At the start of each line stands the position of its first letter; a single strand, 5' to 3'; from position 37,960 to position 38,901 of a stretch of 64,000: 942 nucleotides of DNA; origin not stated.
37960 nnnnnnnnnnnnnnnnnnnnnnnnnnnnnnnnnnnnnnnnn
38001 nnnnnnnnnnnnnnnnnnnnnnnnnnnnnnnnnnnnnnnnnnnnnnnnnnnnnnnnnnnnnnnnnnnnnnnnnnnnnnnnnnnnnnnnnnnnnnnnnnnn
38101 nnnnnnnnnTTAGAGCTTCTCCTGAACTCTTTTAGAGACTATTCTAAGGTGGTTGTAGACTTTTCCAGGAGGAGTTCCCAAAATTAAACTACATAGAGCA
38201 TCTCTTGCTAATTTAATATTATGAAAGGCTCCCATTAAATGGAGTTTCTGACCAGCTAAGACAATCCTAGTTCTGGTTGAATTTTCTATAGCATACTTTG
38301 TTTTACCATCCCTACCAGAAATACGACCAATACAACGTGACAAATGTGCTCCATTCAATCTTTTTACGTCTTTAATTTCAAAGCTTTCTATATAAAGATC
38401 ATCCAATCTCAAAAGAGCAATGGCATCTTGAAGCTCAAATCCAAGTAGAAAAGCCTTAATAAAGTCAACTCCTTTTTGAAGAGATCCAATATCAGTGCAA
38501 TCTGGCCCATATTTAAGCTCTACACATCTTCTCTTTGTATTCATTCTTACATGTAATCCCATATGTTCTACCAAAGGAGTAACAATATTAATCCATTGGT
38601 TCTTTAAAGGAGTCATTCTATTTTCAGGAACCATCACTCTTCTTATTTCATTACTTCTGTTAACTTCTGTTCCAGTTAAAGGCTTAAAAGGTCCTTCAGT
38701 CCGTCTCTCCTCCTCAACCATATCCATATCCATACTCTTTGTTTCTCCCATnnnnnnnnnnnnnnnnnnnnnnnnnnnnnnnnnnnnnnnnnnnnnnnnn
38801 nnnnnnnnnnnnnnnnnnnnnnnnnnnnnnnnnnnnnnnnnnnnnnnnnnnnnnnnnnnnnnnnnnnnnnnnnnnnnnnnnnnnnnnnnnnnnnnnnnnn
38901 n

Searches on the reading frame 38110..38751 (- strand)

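Call 4: search_protein_families(library=pfam, proteins=[window:38110-38751:-], max_evalue=0.01)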
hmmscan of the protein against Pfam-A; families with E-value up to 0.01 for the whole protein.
window:38110-38751:- (213 aa): 3 families
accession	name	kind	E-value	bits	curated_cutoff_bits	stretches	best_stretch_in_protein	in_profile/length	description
PF22891.2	KH_PNO1_2nd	-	7e-39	132.3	27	1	120-208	1-89/90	Eukaryotic type KH-domain (KH-domain type I) (327.11.2)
PF21800.4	KH_KRR1_2nd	-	0.0022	18.4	27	1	141-185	22-66/91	KRR1 small subunit processome component, second KH domain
PF00013.35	KH_1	-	0.0071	16.5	21.5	0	139-186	9-64/66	KH domain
